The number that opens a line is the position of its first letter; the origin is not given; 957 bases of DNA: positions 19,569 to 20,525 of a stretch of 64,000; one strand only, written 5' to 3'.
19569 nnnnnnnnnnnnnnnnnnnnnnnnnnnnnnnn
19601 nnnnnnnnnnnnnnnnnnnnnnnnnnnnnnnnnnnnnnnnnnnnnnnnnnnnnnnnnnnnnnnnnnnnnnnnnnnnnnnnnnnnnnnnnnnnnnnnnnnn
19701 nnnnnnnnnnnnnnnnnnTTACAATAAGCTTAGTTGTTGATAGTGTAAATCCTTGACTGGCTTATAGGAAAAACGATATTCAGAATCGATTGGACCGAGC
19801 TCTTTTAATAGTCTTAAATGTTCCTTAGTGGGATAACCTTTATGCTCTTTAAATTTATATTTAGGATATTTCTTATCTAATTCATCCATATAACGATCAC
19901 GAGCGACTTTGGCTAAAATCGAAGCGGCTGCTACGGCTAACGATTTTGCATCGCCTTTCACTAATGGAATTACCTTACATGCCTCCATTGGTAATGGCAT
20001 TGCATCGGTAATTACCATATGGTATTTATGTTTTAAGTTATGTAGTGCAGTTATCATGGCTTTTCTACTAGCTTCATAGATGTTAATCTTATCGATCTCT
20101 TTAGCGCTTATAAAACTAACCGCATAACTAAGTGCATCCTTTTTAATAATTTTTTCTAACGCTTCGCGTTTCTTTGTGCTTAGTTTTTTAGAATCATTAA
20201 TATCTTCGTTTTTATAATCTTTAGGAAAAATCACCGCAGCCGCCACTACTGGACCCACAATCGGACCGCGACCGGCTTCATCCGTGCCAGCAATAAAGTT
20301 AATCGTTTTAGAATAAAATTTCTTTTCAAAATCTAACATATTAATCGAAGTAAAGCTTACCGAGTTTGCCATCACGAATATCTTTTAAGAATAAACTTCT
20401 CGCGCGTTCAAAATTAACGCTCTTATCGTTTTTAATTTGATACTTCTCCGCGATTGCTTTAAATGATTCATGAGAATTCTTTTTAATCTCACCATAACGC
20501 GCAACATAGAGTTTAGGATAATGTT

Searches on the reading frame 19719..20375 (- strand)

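Call 45: search_protein_families(library=ncbifam, proteins=[L001:6952-8004:+, L006:2367-3311:+, L006:3295-4494:+, L006:4487-4822:+, L006:4834-4995:+, L006:1038-1997:+, L006:1994-2374:+], max_evalue=0.1)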
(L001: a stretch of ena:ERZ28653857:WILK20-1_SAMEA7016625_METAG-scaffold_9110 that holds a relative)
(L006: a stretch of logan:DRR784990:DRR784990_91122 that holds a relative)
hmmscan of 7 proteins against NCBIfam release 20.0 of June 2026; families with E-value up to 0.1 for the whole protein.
L001:6952-8004:+ (350 aa): 18 families
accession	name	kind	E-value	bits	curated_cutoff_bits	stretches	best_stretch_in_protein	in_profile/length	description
TIGR02788.1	VirB11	equivalog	2.5e-31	108.9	249.95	2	125-289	132-299/308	P-type DNA transfer ATPase VirB11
TIGR03819.1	heli_sec_ATPase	hypoth_equivalog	5.8e-30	104.6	373.15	1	15-259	55-302/340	TadA family conjugal transfer-associated ATPase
TIGR02782.1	TrbB_P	equivalog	4.2e-26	92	304.55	1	15-280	14-278/303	P-type conjugative transfer ATPase TrbB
NF058587.1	archaellum_moto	equivalog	8.5e-20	71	550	1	13-255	148-394/527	archaellum flagellar ATPase motor FlaI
NF010475.0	PRK13900.1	equivalog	2.9e-17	62.7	389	1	122-305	145-326/333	type IV secretion system ATPase VirB11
NF010469.0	PRK13894.1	subfamily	1.1e-15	57.8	508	1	15-266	27-276/320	conjugal transfer ATPase TrbB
NF041000.1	ATPase_ComGA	equivalog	1.3e-14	53.9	300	1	65-262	60-250/267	competence type IV pilus ATPase ComGA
NF010407.0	PRK13833.1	subfamily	2.5e-12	46.9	499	1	19-270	26-274/323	conjugal transfer protein TrbB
TIGR01420.1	pilT_fam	subfamily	4.3e-12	45.9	319.1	1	45-277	36-262/343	PilT/PilU family type 4a pilus ATPase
TIGR02524.1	dot_icm_DotB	equivalog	5.5e-11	42.3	463.3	1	83-258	87-260/358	Dot/Icm type IV secretion system ATPase DotB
NF010425.0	PRK13851.1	equivalog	6.3e-11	41.7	461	1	121-257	146-283/344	type IV secretion system protein VirB11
NF053672.1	bindosome_BasE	exception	7.4e-11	41.5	1000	1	51-277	183-410/512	bindosome assembly system ATPase subunit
NF007755.0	PRK10436.1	equivalog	8.3e-08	31.3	617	1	64-260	148-335/465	type II secretion system protein GspE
TIGR02525.1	plasmid_TraJ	equivalog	3e-06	26.5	368.3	1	83-290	101-301/372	plasmid transfer ATPase TraJ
TIGR02533.1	type_II_gspE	equivalog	9.4e-06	24.5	630.25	1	133-257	238-359/486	type II secretion system ATPase GspE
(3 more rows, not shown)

L006:2367-3311:+ (314 aa): 15 families
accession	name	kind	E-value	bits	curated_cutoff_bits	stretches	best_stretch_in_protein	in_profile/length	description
TIGR02788.1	VirB11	equivalog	2e-32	112.5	249.95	2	120-284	130-296/308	P-type DNA transfer ATPase VirB11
TIGR03819.1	heli_sec_ATPase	hypoth_equivalog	1.2e-30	106.9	373.15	1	12-291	54-338/340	TadA family conjugal transfer-associated ATPase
TIGR02782.1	TrbB_P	equivalog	1.1e-23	84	304.55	1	10-301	11-300/303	P-type conjugative transfer ATPase TrbB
NF010475.0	PRK13900.1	equivalog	6.3e-21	74.8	389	1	116-293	142-324/333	type IV secretion system ATPase VirB11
NF058587.1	archaellum_moto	equivalog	2.1e-17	63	550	1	8-296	145-432/527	archaellum flagellar ATPase motor FlaI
NF010469.0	PRK13894.1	subfamily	2.7e-14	53.3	508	1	98-302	110-315/320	conjugal transfer ATPase TrbB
NF053672.1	bindosome_BasE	exception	5.4e-14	51.8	1000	1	122-306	257-439/512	bindosome assembly system ATPase subunit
NF041000.1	ATPase_ComGA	equivalog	4e-13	49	300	1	100-264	95-253/267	competence type IV pilus ATPase ComGA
NF010425.0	PRK13851.1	equivalog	6.2e-13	48.3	461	1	122-257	150-284/344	type IV secretion system protein VirB11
NF010407.0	PRK13833.1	subfamily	3.4e-10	39.8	499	1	98-307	105-313/323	conjugal transfer protein TrbB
TIGR01420.1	pilT_fam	subfamily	6.2e-07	28.9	319.1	1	41-262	35-248/343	PilT/PilU family type 4a pilus ATPase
TIGR02524.1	dot_icm_DotB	equivalog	7.5e-06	25.4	463.3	1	126-270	125-275/358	Dot/Icm type IV secretion system ATPase DotB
NF007755.0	PRK10436.1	equivalog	2.1e-05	23.4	617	1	105-256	188-335/465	type II secretion system protein GspE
TIGR02525.1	plasmid_TraJ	equivalog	0.0013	17.8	368.3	1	197-262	212-278/372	plasmid transfer ATPase TraJ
NF050040.1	horm_taper_TftA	equivalog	0.042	12.6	500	1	10-65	73-125/450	hormogonium tapered terminus morphoprotein TftA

L006:3295-4494:+ (399 aa): 0 families

L006:4487-4822:+ (111 aa): 0 families

L006:4834-4995:+ (53 aa): 0 families

L006:1038-1997:+ (319 aa): 0 families

L006:1994-2374:+ (126 aa): 0 families

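Call 46: search_protein_families(library=pfam, proteins=[L001:6952-8004:+, L006:2367-3311:+, L006:3295-4494:+, L006:4487-4822:+, L006:4834-4995:+, L006:1038-1997:+, L006:1994-2374:+], max_evalue=0.1)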
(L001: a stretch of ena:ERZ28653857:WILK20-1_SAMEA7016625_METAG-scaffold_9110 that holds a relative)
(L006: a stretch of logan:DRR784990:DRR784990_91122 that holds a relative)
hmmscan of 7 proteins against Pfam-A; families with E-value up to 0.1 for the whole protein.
L001:6952-8004:+ (350 aa): 3 families
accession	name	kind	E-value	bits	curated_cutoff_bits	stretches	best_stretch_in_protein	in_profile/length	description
PF00437.27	T2SSE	-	3.6e-22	79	24.9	1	103-262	106-263/370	Type II/IV secretion system protein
PF20720.3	nSTAND3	-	2e-05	24.8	27.2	1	30-69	64-102/155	Novel STAND NTPase 3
PF13238.12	AAA_18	-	0.006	17.5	29.4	1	140-212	1-67/128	AAA domain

L006:2367-3311:+ (314 aa): 3 families
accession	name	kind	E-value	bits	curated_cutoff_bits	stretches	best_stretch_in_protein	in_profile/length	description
PF00437.27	T2SSE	-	1.2e-19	70.6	24.9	1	100-265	106-267/370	Type II/IV secretion system protein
PF06414.18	Zeta_toxin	-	0.033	14.1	22.3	1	130-184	13-62/199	Zeta toxin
PF20720.3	nSTAND3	-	0.038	14.1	27.2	0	127-155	10-38/155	Novel STAND NTPase 3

L006:3295-4494:+ (399 aa): 1 family
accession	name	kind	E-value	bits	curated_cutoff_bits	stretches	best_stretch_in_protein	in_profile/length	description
PF20237.3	DUF6594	-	0.0089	16.4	30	0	174-230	163-218/238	Family of unknown function (DUF6594)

L006:4487-4822:+ (111 aa): 1 family
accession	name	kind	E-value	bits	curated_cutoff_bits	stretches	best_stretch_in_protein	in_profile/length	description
PF17978.7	zf-RING_14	-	0.024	15.5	26.6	1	50-84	45-79/91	RING/Ubox like zinc-binding domain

L006:4834-4995:+ (53 aa): 0 families

L006:1038-1997:+ (319 aa): 0 families

L006:1994-2374:+ (126 aa): 0 families

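Call 67: search_protein_families(library=pfam, proteins=[P0080, P0150, P0176, P0154, P0162, P0145, P0132, P0123, P0096, P0084], max_evalue=1)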
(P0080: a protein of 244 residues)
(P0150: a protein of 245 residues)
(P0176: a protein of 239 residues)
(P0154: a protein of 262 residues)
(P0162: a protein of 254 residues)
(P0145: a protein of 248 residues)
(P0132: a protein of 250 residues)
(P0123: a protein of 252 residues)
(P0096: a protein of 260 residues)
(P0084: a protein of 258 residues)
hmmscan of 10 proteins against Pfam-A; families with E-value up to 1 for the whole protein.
P0080 (244 aa): 2 families
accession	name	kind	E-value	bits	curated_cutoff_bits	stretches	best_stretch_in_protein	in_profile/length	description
PF17343.7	DUF5373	-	0.16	12.3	28.7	1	168-234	86-149/182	Family of unknown function (DUF5373)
PF19744.4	DUF6232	-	0.49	11.3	27.4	0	6-53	37-78/117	Family of unknown function (DUF6232)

P0150 (245 aa): 2 families
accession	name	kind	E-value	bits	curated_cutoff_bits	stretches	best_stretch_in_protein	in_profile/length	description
PF04647.20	AgrB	-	0.092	12.5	23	1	5-72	79-151/185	Accessory gene regulator B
PF09682.15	Phage_holin_6_1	-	0.097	13.5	24.9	1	26-100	7-74/101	Bacteriophage holin of superfamily 6 (Holin_LLH)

P0176 (239 aa): 9 families
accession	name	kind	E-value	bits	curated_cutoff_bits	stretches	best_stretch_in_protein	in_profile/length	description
PF03169.20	OPT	-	0.00024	20.4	25.8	1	149-217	336-399/623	OPT oligopeptide transporter protein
PF20990.2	DUF2207_C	-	0.0015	18.7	33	1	72-220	19-186/247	Predicted membrane protein (DUF2207) C-terminal domain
PF25587.1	Rv2743c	-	0.0087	16.2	27.7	1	149-218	11-76/237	Rv2743c family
PF19744.4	DUF6232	-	0.023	15.6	27.4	1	166-217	32-74/117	Family of unknown function (DUF6232)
PF11368.13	DUF3169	-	0.18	11.8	31.6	1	138-223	71-160/250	Protein of unknown function (DUF3169)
PF07332.16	Phage_holin_3_6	-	0.24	11.9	28.4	1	162-227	28-98/116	Putative Actinobacterial Holin-X, holin superfamily III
PF01769.21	MgtE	-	0.28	11.9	27.6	0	5-45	45-90/125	Divalent cation transporter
PF19297.4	QcrA_N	-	0.55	10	27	0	154-188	43-77/222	QcrA subunit N-terminal region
PF00482.28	T2SSF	-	0.97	9.9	25.2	1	102-186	35-121/125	Type II secretion system (T2SS), protein F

P0154 (262 aa): 1 family
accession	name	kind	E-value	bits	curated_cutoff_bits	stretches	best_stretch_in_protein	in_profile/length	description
PF03600.22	CitMHS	-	0.077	12.5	31.9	1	14-196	149-224/336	Citrate transporter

P0162 (254 aa): 2 families
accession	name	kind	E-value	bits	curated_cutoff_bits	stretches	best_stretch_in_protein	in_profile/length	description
PF01007.26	IRK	-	0.022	15.1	22.7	1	189-243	21-73/141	Inward rectifier potassium channel transmembrane domain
PF17280.7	DUF5345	-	0.19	12.3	27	1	152-197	19-65/77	Family of unknown function (DUF5345)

P0145 (248 aa): 4 families
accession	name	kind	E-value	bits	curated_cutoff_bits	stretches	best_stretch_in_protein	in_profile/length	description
PF20563.3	DUF6773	-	0.012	15.8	27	1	183-239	22-81/163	Family of unknown function (DUF6773)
PF20990.2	DUF2207_C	-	0.059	13.5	33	1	149-225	113-191/247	Predicted membrane protein (DUF2207) C-terminal domain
PF06398.17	Pex24p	-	0.17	11.3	26.8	1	9-93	142-228/358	Integral peroxisomal membrane peroxin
PF15145.11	DUF4577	-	0.4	11.1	27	1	205-243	64-104/128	Domain of unknown function (DUF4577)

P0132 (250 aa): 4 families
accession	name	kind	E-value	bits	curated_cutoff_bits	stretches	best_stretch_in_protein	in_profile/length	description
PF03169.20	OPT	-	0.0087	15.2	25.8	1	179-234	356-411/623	OPT oligopeptide transporter protein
PF09624.15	DUF2393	-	0.1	13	26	1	26-79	17-70/146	Protein of unknown function (DUF2393)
PF19868.4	DUF6341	-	0.12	12.4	26.4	1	26-45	4-23/50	Family of unknown function (DUF6341)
PF10601.15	zf-LITAF-like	-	0.25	12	23.8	1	28-65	25-59/70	LITAF-like zinc ribbon domain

P0123 (252 aa): 3 families
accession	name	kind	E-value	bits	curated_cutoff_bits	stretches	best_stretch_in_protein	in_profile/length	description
PF17671.6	DUF5531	-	0.14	12.4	25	1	208-247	20-59/152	Family of unknown function (DUF5531)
PF00482.28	T2SSF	-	0.38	11.2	25.2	1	73-193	1-123/125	Type II secretion system (T2SS), protein F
PF01312.24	Bac_export_2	-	0.82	9.3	24.4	1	68-224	25-179/335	FlhB HrpN YscU SpaS Family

P0096 (260 aa): 0 families

P0084 (258 aa): 3 families
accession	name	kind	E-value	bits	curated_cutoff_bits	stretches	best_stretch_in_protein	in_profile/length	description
PF20563.3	DUF6773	-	0.025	14.8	27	1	155-218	75-138/163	Family of unknown function (DUF6773)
PF06398.17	Pex24p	-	0.031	13.7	26.8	1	6-116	145-254/358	Integral peroxisomal membrane peroxin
PF09843.14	DUF2070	-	0.23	10.2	30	1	4-71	131-199/561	Predicted membrane protein (DUF2070)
